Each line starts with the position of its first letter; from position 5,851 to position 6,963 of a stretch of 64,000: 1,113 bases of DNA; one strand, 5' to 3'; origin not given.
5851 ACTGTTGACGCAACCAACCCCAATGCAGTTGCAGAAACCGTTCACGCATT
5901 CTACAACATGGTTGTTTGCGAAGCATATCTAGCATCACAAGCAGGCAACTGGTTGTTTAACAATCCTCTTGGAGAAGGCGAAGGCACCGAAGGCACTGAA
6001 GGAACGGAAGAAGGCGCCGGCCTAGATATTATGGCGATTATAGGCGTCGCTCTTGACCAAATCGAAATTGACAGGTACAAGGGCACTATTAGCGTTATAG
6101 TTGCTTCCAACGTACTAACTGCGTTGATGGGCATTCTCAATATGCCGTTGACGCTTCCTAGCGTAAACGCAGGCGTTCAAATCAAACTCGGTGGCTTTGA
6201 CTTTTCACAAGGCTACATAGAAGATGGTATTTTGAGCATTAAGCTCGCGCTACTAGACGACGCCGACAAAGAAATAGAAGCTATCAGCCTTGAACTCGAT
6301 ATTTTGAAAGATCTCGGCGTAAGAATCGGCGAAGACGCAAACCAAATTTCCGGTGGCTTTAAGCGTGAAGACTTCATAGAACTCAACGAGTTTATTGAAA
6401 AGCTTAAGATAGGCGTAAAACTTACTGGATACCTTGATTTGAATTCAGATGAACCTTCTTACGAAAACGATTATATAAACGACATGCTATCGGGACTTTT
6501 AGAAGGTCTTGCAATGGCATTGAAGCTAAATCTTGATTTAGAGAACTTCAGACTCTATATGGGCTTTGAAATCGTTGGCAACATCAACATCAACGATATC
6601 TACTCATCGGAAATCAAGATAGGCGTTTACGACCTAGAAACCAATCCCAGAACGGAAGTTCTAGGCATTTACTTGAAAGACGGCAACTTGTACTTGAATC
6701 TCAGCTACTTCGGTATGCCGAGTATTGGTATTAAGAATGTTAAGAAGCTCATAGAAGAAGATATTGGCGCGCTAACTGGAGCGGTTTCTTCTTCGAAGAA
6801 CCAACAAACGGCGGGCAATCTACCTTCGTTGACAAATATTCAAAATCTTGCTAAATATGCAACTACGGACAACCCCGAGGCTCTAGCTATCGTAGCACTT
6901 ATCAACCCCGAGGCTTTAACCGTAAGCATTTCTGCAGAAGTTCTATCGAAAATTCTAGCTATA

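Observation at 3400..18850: Unrecognised module of about 330 aa repeated about 15 times with a period of about 1 kb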

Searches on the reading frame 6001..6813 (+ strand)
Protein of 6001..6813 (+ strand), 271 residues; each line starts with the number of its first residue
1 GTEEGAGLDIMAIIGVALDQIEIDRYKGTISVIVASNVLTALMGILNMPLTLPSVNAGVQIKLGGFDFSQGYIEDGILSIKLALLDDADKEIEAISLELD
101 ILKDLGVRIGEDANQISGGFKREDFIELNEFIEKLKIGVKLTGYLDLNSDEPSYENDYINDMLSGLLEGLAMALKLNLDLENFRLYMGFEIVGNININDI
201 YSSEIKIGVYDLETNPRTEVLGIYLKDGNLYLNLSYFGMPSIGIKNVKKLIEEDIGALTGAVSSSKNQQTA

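Call 59: predict_structure(alignment_id=A4)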
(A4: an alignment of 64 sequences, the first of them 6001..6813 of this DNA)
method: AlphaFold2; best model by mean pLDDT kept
length: 271 residues; sequences in the alignment: 64
mean_pLDDT: 77.6   pTM: 0.56
mean pLDDT of the five models: 77.6, 77.2, 75.1, 74.3, 73.9
residues with pLDDT >= 90: 66; 70-90: 130; 50-70: 56; < 50: 19
segments of 3 or more residues with pLDDT < 50: 1-3, 110-116, 171-176, 269-271
pLDDT, mean of each block of 10 residues (from residue 1): 57 81 86 83 75 79 69 73 79 78 63 50 84 88 83 69 68 50 85 92 94 94 96 96 95 81 53 41
secondary structure, 60 per line:
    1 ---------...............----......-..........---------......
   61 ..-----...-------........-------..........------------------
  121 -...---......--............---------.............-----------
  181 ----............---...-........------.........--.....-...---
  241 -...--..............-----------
elements in order: H10-17 E18-24 E29-34 H36-45 E55-62 E78-85 E93-102 H128-133 E136-147 H157-169 E185-196 E204-211 E218-226 E229-233 E242-244 H247-260

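Call 64: search_protein_families(library=pfam, alignment_id=A4, max_evalue=1)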
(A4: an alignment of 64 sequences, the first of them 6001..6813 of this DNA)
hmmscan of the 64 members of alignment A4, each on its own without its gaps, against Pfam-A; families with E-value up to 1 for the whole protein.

A. member 1, window:6001-6813:+ (271 aa): 0 families

B. families by the number of members that match (of 64 scanned): 14 families
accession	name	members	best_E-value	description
PF13505.12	OMP_b-brl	1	0.023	Outer membrane protein beta-barrel domain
PF05085.17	DUF685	1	0.024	Protein of unknown function (DUF685)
PF03740.19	PdxJ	1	0.054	Pyridoxal phosphate biosynthesis protein PdxJ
PF02563.21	Poly_export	1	0.093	Polysaccharide biosynthesis/export protein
PF08829.15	AlphaC_N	1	0.1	Alpha C protein N terminal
PF23131.1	DotY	1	0.12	DotY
PF19791.4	DUF6275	1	0.14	Family of unknown function (DUF6275)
PF24163.2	HCP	1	0.14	Head completion protein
PF12872.13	OST-HTH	1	0.14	OST-HTH/LOTUS domain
PF07011.16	Elf4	1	0.14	Early Flowering 4 domain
PF01253.27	SUI1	1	0.2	Translation initiation factor SUI1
PF04468.17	PSP1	1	0.23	PSP1 C-terminal conserved region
PF19487.4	DUF6023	1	0.28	Family of unknown function (DUF6023)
PF04045.19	P34-Arc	1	0.31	Arp2/3 complex, 34 kD subunit p34-Arc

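Call 67: fold_search(model_id=the predicted structure, library=pdb)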
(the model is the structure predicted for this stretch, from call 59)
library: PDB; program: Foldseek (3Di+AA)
matches with E <= 10: 119; with E <= 0.001: 0
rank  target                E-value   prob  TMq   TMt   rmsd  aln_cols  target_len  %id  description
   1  8z5n_4                9.2e-02  0.21  0.12  0.12  16.4       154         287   10  Cryo-EM structure of the LPHT ring (released 2025-10-22)
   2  8pbz_A                4.9e-01  0.06  0.14  0.05  27.2       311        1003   10  Sub-tomogram average of the Nap adhesion complex from the human pathogen Mycoplasma genitalium at 11 Angstrom. (released 2023-11-01)
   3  3g3r_B                5.2e-01  0.10  0.15  0.14  22.9       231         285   11  Crystal structure of a eukaryotic polyphosphate polymerase in complex with AppNHp-Mn2+ (released 2009-05-05)
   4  6gbs_B                6.1e-01  0.04  0.11  0.09  24.7       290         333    9  Crystal Structure of the C. themophilum Scavenger Decapping Enzyme DcpS apo form (released 2019-04-24)
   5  6hiu_A                7.5e-01  0.47  0.18  0.32  12.7       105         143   10  Cytochrome P460 from Methylococcus capsulatus (Bath) (released 2019-03-20)
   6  3u0a_B                8.9e-01  0.06  0.14  0.14  22.2       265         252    8  Crystal structure of an Acyl-CoA thioesterase II TesB2 from Mycobacterium marinum (released 2011-10-05)
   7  4xjr_B                9.9e-01  0.04  0.13  0.10  23.6       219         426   10  The catalytic mechanism of human parainfluenza virus type 3 haemagglutinin-neuraminidase revealed (released 2015-02-11)
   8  9hrk_A                1.0e+00  0.38  0.19  0.32  12.6       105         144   10  Cytochrome P460 from Methyloccocus capsulatus in the ferrous state (single crosslink from Lys) (released 2025-09-03)
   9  3g3t                  1.1e+00  0.08  0.15  0.15  23.5       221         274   10  Crystal structure of a eukaryotic polyphosphate polymerase in complex with orthophosphate (released 2009-05-05)
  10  7zny_B                1.1e+00  0.04  0.14  0.10  21.4       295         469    7  Cryo-EM structure of the canine distemper virus tetrameric attachment glycoprotein (released 2023-02-08)
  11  9d0w_A                1.3e+00  0.03  0.12  0.05  22.1       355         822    9  Cryo-EM structure of CDK2/CyclinE1 in complex with CRBN/DDB1 and Cpd 4 (released 2025-04-16)
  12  6h0f_J                1.5e+00  0.04  0.15  0.07  17.7       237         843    5  Structure of DDB1-CRBN-pomalidomide complex bound to IKZF1(ZF2) (released 2018-11-07)
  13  3g3r_A                1.6e+00  0.07  0.16  0.16  22.1       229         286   11  Crystal structure of a eukaryotic polyphosphate polymerase in complex with AppNHp-Mn2+ (released 2009-05-05)
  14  4mza_B                1.8e+00  0.05  0.13  0.09  21.2       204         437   14  Crystal structure of hPIV3 hemagglutinin-neuraminidase (released 2013-11-06)
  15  5z56_3                1.8e+00  0.04  0.14  0.05  14.6       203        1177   11  cryo-EM structure of a human activated spliceosome (mature Bact) at 5.1 angstrom. (released 2018-09-19)
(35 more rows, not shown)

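Call 77: find_homologous_proteins(query=A4, max_evalue=0.01)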
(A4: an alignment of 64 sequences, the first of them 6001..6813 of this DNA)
Query A4 (64 sequences) (271 aa, profile of the alignment): 1 proteins with E <= 0.01 among 8000 candidates.
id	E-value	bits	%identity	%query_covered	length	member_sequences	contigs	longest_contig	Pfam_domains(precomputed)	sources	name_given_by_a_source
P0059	2.1e-28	118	54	54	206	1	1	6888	-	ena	-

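Call 78: search_solved_structures(query=A4, max_evalue=10)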
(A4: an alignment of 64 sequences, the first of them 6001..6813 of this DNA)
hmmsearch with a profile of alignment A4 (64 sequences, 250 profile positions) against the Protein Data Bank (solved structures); distinct sequences matched with E-value up to 10: 0.
